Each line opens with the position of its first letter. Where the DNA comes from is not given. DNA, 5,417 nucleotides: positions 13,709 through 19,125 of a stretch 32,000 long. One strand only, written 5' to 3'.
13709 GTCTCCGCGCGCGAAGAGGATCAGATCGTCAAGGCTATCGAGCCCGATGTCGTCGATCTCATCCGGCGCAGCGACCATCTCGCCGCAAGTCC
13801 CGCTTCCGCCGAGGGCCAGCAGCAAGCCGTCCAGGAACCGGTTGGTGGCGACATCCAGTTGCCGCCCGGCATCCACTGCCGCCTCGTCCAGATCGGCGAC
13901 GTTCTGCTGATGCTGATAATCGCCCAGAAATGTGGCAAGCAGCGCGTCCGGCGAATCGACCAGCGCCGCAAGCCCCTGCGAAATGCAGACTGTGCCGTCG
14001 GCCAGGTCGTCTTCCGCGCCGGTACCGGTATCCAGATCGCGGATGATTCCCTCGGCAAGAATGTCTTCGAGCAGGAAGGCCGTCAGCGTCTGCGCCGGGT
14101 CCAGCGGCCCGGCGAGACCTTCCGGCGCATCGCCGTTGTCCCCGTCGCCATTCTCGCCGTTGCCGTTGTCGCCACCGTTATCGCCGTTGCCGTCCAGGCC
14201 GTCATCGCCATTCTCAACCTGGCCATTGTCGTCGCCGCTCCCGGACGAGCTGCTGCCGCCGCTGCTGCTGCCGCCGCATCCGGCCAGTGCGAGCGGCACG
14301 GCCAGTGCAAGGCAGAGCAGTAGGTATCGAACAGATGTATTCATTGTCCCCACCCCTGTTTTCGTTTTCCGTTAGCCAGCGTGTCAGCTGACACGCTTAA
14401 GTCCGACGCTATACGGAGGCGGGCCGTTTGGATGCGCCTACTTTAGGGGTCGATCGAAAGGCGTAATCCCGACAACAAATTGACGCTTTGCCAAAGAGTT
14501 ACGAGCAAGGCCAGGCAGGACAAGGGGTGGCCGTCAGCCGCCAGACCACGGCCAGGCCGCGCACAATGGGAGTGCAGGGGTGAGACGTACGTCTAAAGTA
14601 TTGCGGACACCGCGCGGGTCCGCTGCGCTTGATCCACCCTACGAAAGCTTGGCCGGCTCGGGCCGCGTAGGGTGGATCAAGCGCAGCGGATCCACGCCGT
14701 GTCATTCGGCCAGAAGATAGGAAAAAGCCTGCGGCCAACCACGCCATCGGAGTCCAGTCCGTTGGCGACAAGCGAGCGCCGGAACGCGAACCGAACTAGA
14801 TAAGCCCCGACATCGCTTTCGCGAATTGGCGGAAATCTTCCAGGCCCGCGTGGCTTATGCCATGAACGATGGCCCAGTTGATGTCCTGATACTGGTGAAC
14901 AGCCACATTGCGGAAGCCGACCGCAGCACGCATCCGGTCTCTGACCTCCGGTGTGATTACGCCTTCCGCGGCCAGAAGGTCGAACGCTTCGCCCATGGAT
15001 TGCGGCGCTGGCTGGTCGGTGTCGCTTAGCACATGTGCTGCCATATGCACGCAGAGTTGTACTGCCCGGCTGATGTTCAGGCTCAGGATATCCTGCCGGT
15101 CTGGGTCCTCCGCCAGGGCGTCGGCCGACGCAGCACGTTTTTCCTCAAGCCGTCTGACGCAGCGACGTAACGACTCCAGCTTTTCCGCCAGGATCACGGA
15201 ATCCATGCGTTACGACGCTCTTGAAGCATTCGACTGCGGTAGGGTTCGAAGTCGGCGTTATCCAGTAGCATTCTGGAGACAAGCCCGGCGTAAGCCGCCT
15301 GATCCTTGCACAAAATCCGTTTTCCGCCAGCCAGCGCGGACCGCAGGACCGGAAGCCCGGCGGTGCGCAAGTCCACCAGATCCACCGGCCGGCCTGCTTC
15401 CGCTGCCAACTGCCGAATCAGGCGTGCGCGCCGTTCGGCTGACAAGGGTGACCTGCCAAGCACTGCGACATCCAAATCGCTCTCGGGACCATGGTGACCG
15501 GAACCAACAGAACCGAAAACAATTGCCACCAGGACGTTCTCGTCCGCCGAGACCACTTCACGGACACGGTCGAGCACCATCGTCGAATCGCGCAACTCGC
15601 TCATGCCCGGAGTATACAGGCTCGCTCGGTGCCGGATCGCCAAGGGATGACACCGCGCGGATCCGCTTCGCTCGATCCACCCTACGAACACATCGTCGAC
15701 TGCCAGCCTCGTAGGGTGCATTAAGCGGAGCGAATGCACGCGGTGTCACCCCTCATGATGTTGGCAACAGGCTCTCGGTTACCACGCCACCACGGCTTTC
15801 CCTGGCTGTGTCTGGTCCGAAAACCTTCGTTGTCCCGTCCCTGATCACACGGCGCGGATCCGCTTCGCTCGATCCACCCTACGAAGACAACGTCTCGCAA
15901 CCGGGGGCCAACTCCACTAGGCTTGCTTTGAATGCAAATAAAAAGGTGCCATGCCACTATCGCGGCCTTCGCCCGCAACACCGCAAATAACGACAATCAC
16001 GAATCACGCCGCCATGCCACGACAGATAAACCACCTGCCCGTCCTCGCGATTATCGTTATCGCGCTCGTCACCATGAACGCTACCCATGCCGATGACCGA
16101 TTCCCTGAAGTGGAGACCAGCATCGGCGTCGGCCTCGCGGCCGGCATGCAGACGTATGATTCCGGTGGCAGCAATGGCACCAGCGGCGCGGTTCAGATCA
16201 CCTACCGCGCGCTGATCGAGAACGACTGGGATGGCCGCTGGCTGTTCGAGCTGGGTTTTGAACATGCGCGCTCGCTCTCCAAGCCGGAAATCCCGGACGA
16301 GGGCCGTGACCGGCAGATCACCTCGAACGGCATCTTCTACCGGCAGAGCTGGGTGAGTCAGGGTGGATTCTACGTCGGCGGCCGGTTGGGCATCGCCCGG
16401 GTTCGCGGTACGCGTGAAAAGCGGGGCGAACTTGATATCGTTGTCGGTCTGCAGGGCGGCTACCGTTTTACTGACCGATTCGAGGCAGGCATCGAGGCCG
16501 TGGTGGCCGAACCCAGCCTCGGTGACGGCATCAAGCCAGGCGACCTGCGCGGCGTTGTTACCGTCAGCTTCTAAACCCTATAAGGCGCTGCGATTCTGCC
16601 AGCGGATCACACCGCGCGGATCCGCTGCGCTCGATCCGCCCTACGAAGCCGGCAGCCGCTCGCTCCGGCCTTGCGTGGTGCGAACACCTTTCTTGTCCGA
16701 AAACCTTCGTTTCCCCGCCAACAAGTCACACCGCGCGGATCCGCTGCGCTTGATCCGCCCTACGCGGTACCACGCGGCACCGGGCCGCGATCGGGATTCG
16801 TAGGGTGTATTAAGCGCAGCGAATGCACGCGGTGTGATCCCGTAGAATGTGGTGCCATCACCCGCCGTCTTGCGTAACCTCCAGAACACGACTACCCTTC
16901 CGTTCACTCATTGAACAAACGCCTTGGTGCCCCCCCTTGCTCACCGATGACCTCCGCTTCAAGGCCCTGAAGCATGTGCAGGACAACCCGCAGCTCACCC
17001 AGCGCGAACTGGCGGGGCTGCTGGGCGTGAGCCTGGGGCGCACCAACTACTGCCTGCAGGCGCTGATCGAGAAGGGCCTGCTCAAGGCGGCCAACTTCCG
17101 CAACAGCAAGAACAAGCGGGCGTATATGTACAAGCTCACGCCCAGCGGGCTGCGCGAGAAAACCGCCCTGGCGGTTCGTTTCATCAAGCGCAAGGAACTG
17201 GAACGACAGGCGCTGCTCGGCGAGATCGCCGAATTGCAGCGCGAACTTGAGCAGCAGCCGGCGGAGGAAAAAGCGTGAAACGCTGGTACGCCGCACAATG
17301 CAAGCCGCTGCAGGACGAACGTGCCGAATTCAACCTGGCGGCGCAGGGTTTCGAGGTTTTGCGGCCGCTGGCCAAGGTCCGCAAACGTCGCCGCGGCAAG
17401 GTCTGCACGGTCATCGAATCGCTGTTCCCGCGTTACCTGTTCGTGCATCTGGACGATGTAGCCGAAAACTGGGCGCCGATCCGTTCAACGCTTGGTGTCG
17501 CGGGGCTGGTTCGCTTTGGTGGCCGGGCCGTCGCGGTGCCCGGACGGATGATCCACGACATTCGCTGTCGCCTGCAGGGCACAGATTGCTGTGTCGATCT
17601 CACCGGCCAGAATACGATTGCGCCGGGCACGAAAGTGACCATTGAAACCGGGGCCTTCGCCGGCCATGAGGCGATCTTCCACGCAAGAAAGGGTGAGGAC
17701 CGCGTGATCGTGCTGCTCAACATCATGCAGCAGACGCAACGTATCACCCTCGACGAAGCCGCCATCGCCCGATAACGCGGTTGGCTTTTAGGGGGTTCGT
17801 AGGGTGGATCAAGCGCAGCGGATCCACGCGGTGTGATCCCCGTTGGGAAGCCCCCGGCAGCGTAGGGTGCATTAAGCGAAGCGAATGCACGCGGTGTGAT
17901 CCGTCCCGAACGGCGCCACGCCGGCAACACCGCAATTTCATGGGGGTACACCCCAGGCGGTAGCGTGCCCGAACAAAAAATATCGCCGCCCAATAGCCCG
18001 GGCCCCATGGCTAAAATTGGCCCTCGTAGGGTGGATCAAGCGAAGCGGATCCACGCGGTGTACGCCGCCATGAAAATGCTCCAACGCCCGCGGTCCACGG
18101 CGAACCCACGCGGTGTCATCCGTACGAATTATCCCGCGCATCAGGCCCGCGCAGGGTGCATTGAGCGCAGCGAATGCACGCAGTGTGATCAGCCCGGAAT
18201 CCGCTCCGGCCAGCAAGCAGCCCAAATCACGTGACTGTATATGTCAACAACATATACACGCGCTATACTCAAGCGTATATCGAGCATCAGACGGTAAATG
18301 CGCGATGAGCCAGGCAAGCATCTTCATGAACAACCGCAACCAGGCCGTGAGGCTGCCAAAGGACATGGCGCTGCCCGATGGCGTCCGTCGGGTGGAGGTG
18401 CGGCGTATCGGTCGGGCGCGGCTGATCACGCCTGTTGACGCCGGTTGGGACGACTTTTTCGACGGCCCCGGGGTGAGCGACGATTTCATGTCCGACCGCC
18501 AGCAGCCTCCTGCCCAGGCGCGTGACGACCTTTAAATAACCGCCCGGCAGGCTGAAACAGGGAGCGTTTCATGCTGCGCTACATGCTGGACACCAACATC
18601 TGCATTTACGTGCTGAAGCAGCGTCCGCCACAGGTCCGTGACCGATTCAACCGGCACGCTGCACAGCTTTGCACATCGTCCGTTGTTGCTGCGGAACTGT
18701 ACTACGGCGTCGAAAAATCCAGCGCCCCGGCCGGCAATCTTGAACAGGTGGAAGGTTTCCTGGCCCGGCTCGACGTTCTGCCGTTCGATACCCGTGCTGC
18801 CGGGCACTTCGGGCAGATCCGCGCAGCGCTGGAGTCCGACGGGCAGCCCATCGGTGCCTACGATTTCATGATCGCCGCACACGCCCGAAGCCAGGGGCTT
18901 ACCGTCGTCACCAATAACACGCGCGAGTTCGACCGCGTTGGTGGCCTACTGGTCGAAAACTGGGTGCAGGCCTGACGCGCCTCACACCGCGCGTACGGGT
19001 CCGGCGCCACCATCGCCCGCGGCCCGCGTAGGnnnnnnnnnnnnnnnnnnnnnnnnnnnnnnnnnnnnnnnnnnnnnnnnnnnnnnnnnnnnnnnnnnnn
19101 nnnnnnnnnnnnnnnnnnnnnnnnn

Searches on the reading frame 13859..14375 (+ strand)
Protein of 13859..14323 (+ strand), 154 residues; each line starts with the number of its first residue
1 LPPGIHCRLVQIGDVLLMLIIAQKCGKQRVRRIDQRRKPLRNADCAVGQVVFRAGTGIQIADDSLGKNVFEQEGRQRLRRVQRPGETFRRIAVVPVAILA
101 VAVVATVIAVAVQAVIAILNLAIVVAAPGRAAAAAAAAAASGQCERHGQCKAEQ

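Call 87: search_protein_families(library=pfam, proteins=[window:13859-14323:+, window:13932-14375:+], max_evalue=0.01)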
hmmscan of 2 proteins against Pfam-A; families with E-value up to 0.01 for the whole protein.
window:13859-14323:+ (154 aa): 1 family
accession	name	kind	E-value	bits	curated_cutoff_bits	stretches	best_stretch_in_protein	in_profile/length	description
PF24368.1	DUF7524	-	0.0088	16.3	27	0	62-127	112-178/182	Family of unknown function (DUF7524)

window:13932-14375:+ (147 aa): 0 families

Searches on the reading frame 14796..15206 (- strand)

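Call 6: search_protein_families(library=pfam, proteins=[window:14796-15206:-], max_evalue=0.001)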
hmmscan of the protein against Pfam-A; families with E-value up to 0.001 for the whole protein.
window:14796-15206:- (136 aa): 1 family
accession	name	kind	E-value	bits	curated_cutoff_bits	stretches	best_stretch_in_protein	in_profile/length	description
PF01934.22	HepT-like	-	3e-24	85.5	23.5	1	14-132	2-120/120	Ribonuclease HepT-like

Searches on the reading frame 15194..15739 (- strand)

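Call 6: search_protein_families(library=pfam, proteins=[window:15194-15739:-], max_evalue=0.001)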
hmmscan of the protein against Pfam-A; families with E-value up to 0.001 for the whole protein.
window:15194-15739:- (181 aa): 2 families
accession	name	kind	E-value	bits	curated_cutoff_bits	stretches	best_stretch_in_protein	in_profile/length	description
PF18765.7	Polbeta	-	1.8e-15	57.3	26.9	1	59-147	3-92/93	Polymerase beta, Nucleotidyltransferase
PF01909.29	NTP_transf_2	-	4.9e-10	40.1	21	1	57-122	2-72/93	Nucleotidyltransferase domain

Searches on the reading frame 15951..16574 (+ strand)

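Call 6: search_protein_families(library=pfam, proteins=[window:15951-16574:+], max_evalue=0.001)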
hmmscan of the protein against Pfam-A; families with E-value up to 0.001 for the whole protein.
window:15951-16574:+ (207 aa): 1 family
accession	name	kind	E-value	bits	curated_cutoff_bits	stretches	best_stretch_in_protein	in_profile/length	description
PF13505.12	OMP_b-brl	-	6.6e-07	30.1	28.7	0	136-186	18-65/175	Outer membrane protein beta-barrel domain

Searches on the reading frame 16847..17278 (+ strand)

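Call 6: search_protein_families(library=pfam, proteins=[window:16847-17278:+], max_evalue=0.001)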
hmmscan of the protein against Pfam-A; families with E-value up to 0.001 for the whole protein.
window:16847-17278:+ (143 aa): 3 families
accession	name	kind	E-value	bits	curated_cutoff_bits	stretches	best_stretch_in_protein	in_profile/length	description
PF13412.12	HTH_24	-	7.4e-13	48.3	21.9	1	34-80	2-48/48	Winged helix-turn-helix DNA-binding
PF13463.12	HTH_27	-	2.3e-06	28.2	22.2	1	40-101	8-68/68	Winged helix DNA-binding domain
PF12802.13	MarR_2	-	6.6e-06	26.6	27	1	40-80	10-51/61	MarR family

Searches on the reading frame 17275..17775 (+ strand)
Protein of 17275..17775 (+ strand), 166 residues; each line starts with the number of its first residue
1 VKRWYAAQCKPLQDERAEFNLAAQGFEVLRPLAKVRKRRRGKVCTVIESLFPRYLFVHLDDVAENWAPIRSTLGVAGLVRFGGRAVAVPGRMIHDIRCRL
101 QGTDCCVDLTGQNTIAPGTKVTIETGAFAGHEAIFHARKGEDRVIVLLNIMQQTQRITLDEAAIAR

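Call 6: search_protein_families(library=pfam, proteins=[window:17275-17775:+], max_evalue=0.001)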
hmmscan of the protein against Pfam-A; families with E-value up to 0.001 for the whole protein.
window:17275-17775:+ (166 aa): 1 family
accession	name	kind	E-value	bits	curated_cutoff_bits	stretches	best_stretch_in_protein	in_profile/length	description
PF02357.24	NusG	-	6.4e-20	71.9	22.2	1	2-97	1-93/93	Transcription termination factor nusG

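Call 19: search_protein_families(library=ncbifam, proteins=[window:17275-17775:+], max_evalue=0.00001)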
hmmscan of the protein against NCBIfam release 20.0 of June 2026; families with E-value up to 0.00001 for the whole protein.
window:17275-17775:+ (166 aa): 5 families
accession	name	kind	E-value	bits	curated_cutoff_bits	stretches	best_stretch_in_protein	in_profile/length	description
TIGR01955.1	RfaH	equivalog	2.8e-45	154.1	144.5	1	4-162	1-156/159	transcription/translation regulatory transformer protein RfaH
NF006534.0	PRK09014.1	equivalog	1.1e-36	126.2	124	1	1-163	1-158/162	transcription/translation regulatory transformer protein RfaH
NF033644.1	antiterm_UpxY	subfamily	7.4e-19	68.3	100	1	4-157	1-157/164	UpxY family transcription antiterminator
NF033641.1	antiterm_LoaP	exception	2.5e-11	44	125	1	4-159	1-159/166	antiterminator LoaP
TIGR00922.1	nusG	equivalog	6.2e-09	35.9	135.7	1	20-160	26-165/172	transcription termination/antitermination protein NusG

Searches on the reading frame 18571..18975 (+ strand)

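Call 6: search_protein_families(library=pfam, proteins=[window:18571-18975:+], max_evalue=0.001)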
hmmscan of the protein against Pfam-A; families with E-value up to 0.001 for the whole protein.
window:18571-18975:+ (134 aa): 1 family
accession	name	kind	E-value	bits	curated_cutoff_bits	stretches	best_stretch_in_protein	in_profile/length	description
PF01850.27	PIN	-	8.3e-23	81.7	23.6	1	4-125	1-119/120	PIN domain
